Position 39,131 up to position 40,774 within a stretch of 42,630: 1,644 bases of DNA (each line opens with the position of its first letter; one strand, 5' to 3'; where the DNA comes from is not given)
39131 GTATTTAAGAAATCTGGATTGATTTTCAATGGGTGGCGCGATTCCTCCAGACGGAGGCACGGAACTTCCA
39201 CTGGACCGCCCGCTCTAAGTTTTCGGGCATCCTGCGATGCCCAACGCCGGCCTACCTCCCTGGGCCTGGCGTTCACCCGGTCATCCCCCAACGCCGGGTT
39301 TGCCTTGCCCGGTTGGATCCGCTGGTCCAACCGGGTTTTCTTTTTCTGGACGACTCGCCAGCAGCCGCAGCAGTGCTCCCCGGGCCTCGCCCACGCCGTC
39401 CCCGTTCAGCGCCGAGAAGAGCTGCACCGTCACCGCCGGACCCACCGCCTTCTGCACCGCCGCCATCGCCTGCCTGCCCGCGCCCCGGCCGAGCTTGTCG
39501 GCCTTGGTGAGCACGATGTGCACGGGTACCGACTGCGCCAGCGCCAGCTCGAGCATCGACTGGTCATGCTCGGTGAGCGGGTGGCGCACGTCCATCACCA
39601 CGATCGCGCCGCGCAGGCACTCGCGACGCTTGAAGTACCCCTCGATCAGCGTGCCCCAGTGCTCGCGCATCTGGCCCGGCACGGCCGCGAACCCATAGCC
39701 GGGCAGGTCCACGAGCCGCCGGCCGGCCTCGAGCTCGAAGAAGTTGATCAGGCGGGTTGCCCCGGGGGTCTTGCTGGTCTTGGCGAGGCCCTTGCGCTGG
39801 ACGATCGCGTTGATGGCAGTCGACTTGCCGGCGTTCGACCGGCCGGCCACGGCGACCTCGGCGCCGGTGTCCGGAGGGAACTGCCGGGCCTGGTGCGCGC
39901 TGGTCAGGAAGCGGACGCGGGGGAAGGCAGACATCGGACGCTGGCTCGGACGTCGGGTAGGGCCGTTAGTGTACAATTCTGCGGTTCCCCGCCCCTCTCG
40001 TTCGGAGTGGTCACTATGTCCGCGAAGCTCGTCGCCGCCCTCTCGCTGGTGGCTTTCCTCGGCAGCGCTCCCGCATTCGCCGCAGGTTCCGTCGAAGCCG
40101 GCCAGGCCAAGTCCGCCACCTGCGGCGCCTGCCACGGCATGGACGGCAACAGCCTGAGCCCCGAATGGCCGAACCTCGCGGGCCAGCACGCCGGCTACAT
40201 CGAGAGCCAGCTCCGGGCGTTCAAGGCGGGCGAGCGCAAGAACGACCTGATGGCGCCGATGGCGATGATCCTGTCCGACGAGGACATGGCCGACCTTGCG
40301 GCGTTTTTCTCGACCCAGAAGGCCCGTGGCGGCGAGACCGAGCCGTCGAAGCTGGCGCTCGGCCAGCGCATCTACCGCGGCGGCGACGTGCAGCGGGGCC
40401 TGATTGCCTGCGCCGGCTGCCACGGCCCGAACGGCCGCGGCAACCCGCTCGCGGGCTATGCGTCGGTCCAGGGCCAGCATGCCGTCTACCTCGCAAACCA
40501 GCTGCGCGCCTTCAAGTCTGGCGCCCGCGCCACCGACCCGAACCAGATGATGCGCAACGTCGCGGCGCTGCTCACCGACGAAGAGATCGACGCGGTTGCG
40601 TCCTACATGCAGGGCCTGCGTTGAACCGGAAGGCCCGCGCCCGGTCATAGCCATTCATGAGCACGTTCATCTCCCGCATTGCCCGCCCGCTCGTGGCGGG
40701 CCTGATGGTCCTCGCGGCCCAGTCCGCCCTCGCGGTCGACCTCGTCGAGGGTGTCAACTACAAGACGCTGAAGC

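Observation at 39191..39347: Candidate sigmaE/AlgU-dependent small RNA with C-rich (anti-SD-like) loops in the polA-engB region, partly antisense to engB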

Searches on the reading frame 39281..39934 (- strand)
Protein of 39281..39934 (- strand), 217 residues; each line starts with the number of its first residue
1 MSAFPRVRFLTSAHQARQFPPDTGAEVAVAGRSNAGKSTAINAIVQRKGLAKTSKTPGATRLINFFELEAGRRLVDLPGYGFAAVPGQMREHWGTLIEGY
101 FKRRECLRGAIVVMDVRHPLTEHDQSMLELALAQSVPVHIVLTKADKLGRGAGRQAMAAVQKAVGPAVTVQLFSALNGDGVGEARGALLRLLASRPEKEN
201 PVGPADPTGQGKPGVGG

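Call 9: find_homologous_proteins(query=window:39284-39934:-)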
Query seq(217 aa) (217 aa): 7999 proteins with E <= 0.001 among 8000 candidates; the best 120 are listed.
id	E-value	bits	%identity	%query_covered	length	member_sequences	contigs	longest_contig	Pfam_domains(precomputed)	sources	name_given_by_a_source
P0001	3.7e-130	450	95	100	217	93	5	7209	PF01926.30,PF00350.30,PF00009.34,PF03193.23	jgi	jgi:GTP-binding protein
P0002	2.0e-129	448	95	100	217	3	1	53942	PF01926.30,PF00350.30,PF00009.34,PF03193.23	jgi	-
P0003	3.5e-119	414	90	96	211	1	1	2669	PF01926.30,PF00350.30,PF00009.34,PF03193.23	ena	-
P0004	7.2e-118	410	89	96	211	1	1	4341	PF01926.30,PF00350.30,PF03193.23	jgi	jgi:GTP-binding protein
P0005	4.2e-117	408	89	96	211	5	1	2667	PF01926.30,PF00350.30,PF00009.34,PF03193.23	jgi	jgi:GTP-binding protein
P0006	5.9e-117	407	89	96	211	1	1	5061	PF01926.30,PF00350.30,PF00009.34,PF03193.23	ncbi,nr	ncbi:MAG: ribosome biogenesis GTP-binding protein YihA/YsxC [Steroidobacteraceae bacterium]|nr:ribos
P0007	1.3e-116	406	89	96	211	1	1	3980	PF01926.30,PF00350.30,PF03193.23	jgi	jgi:GTP-binding protein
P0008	1.4e-116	406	89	96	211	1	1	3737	PF01926.30,PF00350.30,PF00009.34,PF03193.23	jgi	jgi:GTP-binding protein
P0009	1.5e-116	406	88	96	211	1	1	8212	PF01926.30,PF00350.30,PF00009.34,PF03193.23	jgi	-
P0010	2.2e-116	405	89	96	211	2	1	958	PF01926.30,PF00350.30,PF00009.34,PF03193.23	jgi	-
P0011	4.5e-116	404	88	96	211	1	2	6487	PF01926.30,PF03193.23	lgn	-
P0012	4.7e-116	404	88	96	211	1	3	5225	PF01926.30,PF00350.30,PF03193.23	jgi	-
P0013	7.0e-116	404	88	96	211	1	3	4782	PF01926.30,PF00350.30,PF03193.23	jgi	jgi:GTP-binding protein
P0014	8.8e-116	403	89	96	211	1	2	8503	PF01926.30,PF00350.30,PF00009.34,PF03193.23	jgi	-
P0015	9.8e-116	403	89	96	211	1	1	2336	PF01926.30,PF00350.30,PF00009.34,PF03193.23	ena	-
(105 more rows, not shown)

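Call 11: find_related_loci(query=window:39284-39934:-, collection=genome_contigs, flank=5000)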
Query seq(217 aa) (217 aa) in genome_contigs; peptide patterns used: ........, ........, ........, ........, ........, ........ (x = any residue, [..] = any of these).
220 stretches matched a pattern; 12 encode a relative of the query (tblastn E <= 1e-3); 12 distinct loci.
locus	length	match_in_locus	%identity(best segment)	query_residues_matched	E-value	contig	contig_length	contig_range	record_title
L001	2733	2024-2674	73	1-217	3e-108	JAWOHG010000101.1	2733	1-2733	MAG: bacterium isolate CWP4-2.bin.210 k191_282140, whole genome shotgun sequence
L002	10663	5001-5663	71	1-216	2e-101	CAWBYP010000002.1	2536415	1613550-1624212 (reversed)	MAG: uncultured Gammaproteobacteria bacterium isolate MFD09779.bin.1.325 genome assembly, contig: contig_11786, whole ge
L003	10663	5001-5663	71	1-216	8e-101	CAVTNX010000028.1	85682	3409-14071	MAG: uncultured Gammaproteobacteria bacterium isolate MFD04716.bin.4.291 genome assembly, contig: contig_98772, whole ge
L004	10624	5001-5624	73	1-208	1e-100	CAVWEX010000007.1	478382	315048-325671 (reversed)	MAG: uncultured Gammaproteobacteria bacterium isolate MFD09730.bin.1.170 genome assembly, contig: contig_391, whole geno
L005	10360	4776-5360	58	1-195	9e-70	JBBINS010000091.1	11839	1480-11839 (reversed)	MAG: Gammaproteobacteria bacterium isolate BR1S70218_bin_261 NODE_6101_length_11839_cov_12.887305, whole genome shotgun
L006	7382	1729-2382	56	1-217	1e-69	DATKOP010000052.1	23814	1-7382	MAG TPA_asm: Steroidobacteraceae bacterium isolate SMAG_U14767 k141_508659, whole genome shotgun sequence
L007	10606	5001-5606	48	4-188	1e-55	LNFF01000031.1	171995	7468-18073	MAG: Gammaproteobacteria bacterium Ga0077554 Ga0077554_131.1, whole genome shotgun sequence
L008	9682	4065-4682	48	1-217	5e-52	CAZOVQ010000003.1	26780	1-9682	MAG TPA_asm: uncultured Thiobacillus sp. isolate binchicken_co37_82 genome assembly, contig: NODE_823_length_26780_cov_5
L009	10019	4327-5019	43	4-192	3e-52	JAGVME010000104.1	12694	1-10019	MAG: Gammaproteobacteria bacterium isolate SW_26 c_000000029709, whole genome shotgun sequence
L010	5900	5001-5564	51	1-184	9e-50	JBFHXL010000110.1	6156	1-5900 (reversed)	MAG: Thiobacillus sp. isolate Mix_sand09.2021.07.Z.56 k141_2752525_length_6156_cov_15.1460, whole genome shotgun sequenc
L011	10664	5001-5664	55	1-217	2e-43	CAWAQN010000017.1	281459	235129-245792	MAG: uncultured Gammaproteobacteria bacterium isolate MFD02840.bin.2.90 genome assembly, contig: contig_63116, whole gen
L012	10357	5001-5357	31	24-146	4e-5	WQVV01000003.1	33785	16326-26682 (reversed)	MAG: Defluviitaleaceae bacterium isolate Emb289P1bin48 Ga0123355_10001385, whole genome shotgun sequence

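Call 58: search_protein_families(library=pfam, proteins=[window:39281-39934:-])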
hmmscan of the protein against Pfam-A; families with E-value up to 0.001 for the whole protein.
window:39281-39934:- (217 aa): 4 families
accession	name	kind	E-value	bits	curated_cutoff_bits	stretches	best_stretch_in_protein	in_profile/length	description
PF01926.29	MMR_HSR1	-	4.6e-19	69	21.9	1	26-144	1-113/113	50S ribosome-binding GTPase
PF00350.29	Dynamin_N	-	1.1e-06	29.2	27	0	27-54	1-28/168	Dynamin family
PF03193.22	RsgA_GTPase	-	1.2e-06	28.9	30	0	27-79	109-167/174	RsgA GTPase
PF00009.33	GTP_EFTU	-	1.7e-06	28.2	26.5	0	108-188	94-182/188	Elongation factor Tu GTP binding domain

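Call 65: search_protein_families(library=pfam, proteins=[L008:4958-5896:+, L008:3379-4059:-, L008:1242-3368:-, L007:6148-9006:-, L007:4929-5669:+, L007:3480-4145:-])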
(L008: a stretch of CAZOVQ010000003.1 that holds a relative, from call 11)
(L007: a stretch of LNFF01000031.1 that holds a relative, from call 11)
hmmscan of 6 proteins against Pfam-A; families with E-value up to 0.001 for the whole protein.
L008:4958-5896:+ (312 aa): 1 family
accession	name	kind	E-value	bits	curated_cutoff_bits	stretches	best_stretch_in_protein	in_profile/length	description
PF00490.27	ALAD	-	8.6e-130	432.9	24.6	1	1-306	17-317/317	Delta-aminolevulinic acid dehydratase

L008:3379-4059:- (226 aa): 2 families
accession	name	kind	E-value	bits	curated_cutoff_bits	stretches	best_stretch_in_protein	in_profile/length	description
PF00034.26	Cytochrom_C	-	1.6e-24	87.4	21.3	2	156-225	11-89/90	Cytochrome c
PF13442.11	Cytochrome_CBB3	-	8.4e-15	55.3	27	2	48-121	2-67/68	Cytochrome C oxidase, cbb3-type, subunit III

L008:1242-3368:- (708 aa): 1 family
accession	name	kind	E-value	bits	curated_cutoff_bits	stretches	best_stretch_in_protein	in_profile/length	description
PF05140.19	ResB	-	1.4e-144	483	24.6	1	57-697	1-486/486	ResB-like family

L007:6148-9006:- (952 aa): 5 families
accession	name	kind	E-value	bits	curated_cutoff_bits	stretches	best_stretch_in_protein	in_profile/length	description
PF00476.26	DNA_pol_A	-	9.2e-159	528.9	34.3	1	567-950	2-381/381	DNA polymerase family A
PF02739.22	5_3_exonuc_N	-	1.3e-58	197.8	34.3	1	13-174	2-164/164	5'-3' exonuclease, N-terminal resolvase-like domain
PF01367.25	5_3_exonuc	-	2.3e-35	121.4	40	1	175-268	1-95/97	5'-3' exonuclease, C-terminal SAM fold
PF01612.26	DNA_pol_A_exo1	-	5.6e-31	108.1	23.6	1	347-533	1-172/173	3'-5' exonuclease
PF22619.2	DNA_polI_exo1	-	3.1e-11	43.7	27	1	374-500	4-118/140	DNA polymerase I, ribonuclease H-like domain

L007:4929-5669:+ (246 aa): 6 families
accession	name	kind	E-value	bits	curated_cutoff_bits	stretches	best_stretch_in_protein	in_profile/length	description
PF01926.29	MMR_HSR1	-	6.8e-19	68.5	21.9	1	47-174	1-113/113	50S ribosome-binding GTPase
PF00350.29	Dynamin_N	-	4.3e-06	27.3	27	0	48-74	1-27/168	Dynamin family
PF03193.22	RsgA_GTPase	-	1e-05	25.9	30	0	48-84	109-147/174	RsgA GTPase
PF00009.33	GTP_EFTU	-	1.2e-05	25.4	26.5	1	134-230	90-186/188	Elongation factor Tu GTP binding domain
PF02421.24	FeoB_N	-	2.6e-05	24.2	27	1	47-146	2-88/156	Ferrous iron transport protein B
PF04548.22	AIG1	-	0.0005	19.9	27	1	51-163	6-109/212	AIG1 family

L007:3480-4145:- (221 aa): 6 families
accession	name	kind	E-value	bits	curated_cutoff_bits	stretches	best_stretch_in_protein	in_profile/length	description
PF01323.26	DSBA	-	4.3e-16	59.7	25.6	1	104-200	84-179/191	DSBA-like thioredoxin domain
PF13462.12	Thioredoxin_4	-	2.7e-11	44.4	23.2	1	62-196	16-149/165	Thioredoxin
PF13192.12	Thioredoxin_3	-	2.8e-06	27.7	24.8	1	171-202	35-65/76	Thioredoxin domain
PF00085.26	Thioredoxin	-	0.00011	22.6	23.5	0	59-100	18-59/103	Thioredoxin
PF13098.12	Thioredoxin_2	-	0.00016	22.4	27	0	70-207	16-96/104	Thioredoxin-like domain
PF13743.12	Thioredoxin_5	-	0.00026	21.2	27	0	130-193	101-164/186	Thioredoxin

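Call 70: find_homologous_proteins(query=L008:4065-4697:+, max_evalue=1e-20)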
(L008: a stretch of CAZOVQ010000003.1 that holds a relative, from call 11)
Query L008:4065-4697:+ (211 aa): 8000 proteins with E <= 1e-20 among 8000 candidates; the best 120 are listed.
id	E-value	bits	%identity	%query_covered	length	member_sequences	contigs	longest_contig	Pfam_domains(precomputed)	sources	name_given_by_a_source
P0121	2.0e-119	415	99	91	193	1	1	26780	PF01926.30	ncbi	-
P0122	9.8e-109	380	88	95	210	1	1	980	PF01926.30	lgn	-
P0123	5.8e-106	371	82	100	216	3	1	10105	PF01926.30,PF02421.25,PF03193.23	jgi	jgi:GTP-binding protein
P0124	3.9e-105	368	83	98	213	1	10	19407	PF01926.30,PF03193.23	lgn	-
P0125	1.6e-104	366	86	94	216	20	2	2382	PF01926.30,PF03193.23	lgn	-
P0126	1.7e-103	363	82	99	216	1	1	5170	PF01926.30,PF03193.23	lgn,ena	-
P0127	1.5e-102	360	82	99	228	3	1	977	PF01926.30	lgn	-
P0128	2.9e-101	355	83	95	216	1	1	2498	PF01926.30,PF02421.25,PF03193.23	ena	-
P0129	1.4e-100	353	83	93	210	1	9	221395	PF01926.30,PF03193.23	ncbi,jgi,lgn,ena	jgi:GTP-binding protein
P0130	1.6e-100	353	83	93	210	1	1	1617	PF01926.30,PF03193.23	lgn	-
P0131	5.1e-100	351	84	93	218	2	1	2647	PF01926.30,PF03193.23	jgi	jgi:GTP-binding protein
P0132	6.1e-100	351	82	95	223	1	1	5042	PF01926.30,PF03193.23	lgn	-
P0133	1.4e-99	350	80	97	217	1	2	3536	PF01926.30,PF03193.23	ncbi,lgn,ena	-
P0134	1.6e-99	350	80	97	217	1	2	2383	PF01926.30,PF03193.23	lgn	-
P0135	2.4e-99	349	79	100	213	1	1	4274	PF01926.30,PF02421.25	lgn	-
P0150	7.6e-98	344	84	93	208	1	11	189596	PF01926.30,PF03193.23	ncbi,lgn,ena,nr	ncbi:MAG TPA: ribosome biogenesis GTP-binding protein YihA/YsxC [Thiobacillaceae bacterium]|nr:ribos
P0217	3.0e-94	333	79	94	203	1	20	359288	PF01926.30,PF02421.25,PF03193.23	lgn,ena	-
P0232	4.9e-93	329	77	94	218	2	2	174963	PF01926.30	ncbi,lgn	ncbi:MAG: ribosome biogenesis GTP-binding protein YihA/YsxC [Thiobacillaceae bacterium]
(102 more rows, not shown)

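Call 71: find_encoding_contigs(protein=P0217, flank=1500, max_places=10)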
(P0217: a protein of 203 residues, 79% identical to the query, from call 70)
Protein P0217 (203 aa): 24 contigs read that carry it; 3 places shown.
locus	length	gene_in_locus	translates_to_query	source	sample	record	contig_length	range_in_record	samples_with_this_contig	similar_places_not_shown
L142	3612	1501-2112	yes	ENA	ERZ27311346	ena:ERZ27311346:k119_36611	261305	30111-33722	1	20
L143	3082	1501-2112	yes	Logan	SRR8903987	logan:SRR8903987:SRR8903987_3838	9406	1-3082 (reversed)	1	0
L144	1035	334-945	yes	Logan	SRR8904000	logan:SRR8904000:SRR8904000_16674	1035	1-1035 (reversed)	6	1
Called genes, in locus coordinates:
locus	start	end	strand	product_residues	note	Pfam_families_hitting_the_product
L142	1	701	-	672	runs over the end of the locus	PF05140:ResB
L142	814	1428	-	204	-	PF13442:Cytochrome_CBB3 (weak), PF00034:Cytochrom_C, PF13442:Cytochrome_CBB3 (weak)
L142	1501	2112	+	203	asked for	PF03193:RsgA_GTPase (faint), PF01926:MMR_HSR1, PF02421:FeoB_N (weak)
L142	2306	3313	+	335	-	PF00490:ALAD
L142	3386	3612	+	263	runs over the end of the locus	PF21926:FeeM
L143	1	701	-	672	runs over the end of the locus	PF05140:ResB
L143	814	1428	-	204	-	PF13442:Cytochrome_CBB3 (weak), PF00034:Cytochrom_C, PF13442:Cytochrome_CBB3 (weak)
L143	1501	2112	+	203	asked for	PF03193:RsgA_GTPase (faint), PF01926:MMR_HSR1, PF02421:FeoB_N (weak)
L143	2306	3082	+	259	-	?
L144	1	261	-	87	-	?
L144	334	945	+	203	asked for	PF03193:RsgA_GTPase (faint), PF01926:MMR_HSR1, PF02421:FeoB_N (weak)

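Call 72: find_encoding_contigs(protein=P0150, flank=1500, max_places=10)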
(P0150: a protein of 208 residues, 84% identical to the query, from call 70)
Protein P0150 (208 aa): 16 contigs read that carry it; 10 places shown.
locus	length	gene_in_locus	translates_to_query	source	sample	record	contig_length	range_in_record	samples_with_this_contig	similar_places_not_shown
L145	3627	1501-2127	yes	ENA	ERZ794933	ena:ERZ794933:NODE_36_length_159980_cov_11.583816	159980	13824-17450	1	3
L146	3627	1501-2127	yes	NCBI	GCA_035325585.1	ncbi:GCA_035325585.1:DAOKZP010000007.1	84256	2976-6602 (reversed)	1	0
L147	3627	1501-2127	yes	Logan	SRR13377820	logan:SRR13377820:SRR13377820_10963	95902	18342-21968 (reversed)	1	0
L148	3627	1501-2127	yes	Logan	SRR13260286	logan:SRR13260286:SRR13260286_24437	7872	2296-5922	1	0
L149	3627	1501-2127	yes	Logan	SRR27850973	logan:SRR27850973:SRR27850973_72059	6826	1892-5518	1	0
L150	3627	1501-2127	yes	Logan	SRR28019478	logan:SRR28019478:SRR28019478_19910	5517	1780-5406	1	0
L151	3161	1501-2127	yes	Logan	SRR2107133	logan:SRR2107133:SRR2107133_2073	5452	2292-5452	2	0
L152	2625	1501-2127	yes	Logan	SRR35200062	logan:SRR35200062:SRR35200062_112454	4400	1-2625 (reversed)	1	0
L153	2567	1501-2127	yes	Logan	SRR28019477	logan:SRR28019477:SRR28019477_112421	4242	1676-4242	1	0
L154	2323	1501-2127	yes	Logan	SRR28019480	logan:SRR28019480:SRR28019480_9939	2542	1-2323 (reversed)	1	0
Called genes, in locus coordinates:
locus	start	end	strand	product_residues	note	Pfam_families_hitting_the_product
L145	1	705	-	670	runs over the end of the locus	PF05140:ResB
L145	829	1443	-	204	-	PF13442:Cytochrome_CBB3 (faint), PF00034:Cytochrom_C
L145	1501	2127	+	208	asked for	PF03193:RsgA_GTPase (faint), PF01926:MMR_HSR1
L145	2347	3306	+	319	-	PF00490:ALAD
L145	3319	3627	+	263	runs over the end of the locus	PF21926:FeeM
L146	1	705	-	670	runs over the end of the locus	PF05140:ResB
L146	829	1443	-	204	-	PF13442:Cytochrome_CBB3 (faint), PF00034:Cytochrom_C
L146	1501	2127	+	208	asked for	PF03193:RsgA_GTPase (faint), PF01926:MMR_HSR1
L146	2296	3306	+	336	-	PF00490:ALAD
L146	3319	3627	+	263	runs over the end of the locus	PF21926:FeeM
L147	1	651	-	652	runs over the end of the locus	PF05140:ResB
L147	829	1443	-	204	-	PF13442:Cytochrome_CBB3 (faint), PF00034:Cytochrom_C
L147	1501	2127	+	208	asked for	PF03193:RsgA_GTPase (faint), PF01926:MMR_HSR1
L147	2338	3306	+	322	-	PF00490:ALAD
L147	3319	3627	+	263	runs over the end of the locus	PF21926:FeeM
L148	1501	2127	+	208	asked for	PF03193:RsgA_GTPase (faint), PF01926:MMR_HSR1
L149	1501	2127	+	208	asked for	PF03193:RsgA_GTPase (faint), PF01926:MMR_HSR1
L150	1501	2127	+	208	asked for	PF03193:RsgA_GTPase (faint), PF01926:MMR_HSR1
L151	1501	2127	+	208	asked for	PF03193:RsgA_GTPase (faint), PF01926:MMR_HSR1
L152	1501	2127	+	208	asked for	PF03193:RsgA_GTPase (faint), PF01926:MMR_HSR1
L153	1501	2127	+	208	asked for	PF03193:RsgA_GTPase (faint), PF01926:MMR_HSR1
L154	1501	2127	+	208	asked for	PF03193:RsgA_GTPase (faint), PF01926:MMR_HSR1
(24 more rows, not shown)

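Call 73: find_encoding_contigs(protein=P0232, flank=1500, max_places=10)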
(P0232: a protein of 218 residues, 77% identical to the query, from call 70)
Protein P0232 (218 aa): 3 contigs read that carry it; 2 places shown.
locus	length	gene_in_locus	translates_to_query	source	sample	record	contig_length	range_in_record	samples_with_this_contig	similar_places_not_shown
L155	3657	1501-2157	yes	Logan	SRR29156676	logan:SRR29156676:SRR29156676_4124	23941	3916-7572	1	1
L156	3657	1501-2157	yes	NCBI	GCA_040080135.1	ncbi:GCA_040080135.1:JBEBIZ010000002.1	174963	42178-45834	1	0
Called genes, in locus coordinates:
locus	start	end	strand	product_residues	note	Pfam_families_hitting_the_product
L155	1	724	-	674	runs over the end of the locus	PF05140:ResB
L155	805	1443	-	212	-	PF13442:Cytochrome_CBB3 (weak), PF00034:Cytochrom_C, PF13442:Cytochrome_CBB3 (weak)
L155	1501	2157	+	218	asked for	PF01926:MMR_HSR1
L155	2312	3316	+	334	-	PF00490:ALAD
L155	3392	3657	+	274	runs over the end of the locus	PF21926:FeeM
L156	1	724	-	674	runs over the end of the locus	PF05140:ResB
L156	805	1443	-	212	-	PF13442:Cytochrome_CBB3 (weak), PF00034:Cytochrom_C, PF13442:Cytochrome_CBB3 (weak)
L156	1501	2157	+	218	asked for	PF01926:MMR_HSR1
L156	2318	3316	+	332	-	PF00490:ALAD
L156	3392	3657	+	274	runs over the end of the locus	PF21926:FeeM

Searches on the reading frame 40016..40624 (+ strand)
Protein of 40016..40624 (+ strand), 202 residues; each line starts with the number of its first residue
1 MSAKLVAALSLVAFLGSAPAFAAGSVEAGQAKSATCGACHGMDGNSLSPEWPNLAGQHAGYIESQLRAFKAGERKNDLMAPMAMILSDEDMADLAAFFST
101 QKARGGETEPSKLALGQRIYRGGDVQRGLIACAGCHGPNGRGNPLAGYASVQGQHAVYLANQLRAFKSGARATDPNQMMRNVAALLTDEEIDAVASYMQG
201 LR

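Call 58: search_protein_families(library=pfam, proteins=[window:40016-40624:+])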
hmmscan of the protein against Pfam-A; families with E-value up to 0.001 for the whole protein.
window:40016-40624:+ (202 aa): 2 families
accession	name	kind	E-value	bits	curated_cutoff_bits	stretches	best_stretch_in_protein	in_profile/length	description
PF00034.26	Cytochrom_C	-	9.6e-21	75.4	21.3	2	123-201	10-89/90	Cytochrome c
PF13442.11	Cytochrome_CBB3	-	3.9e-14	53.2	27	2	131-198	13-68/68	Cytochrome C oxidase, cbb3-type, subunit III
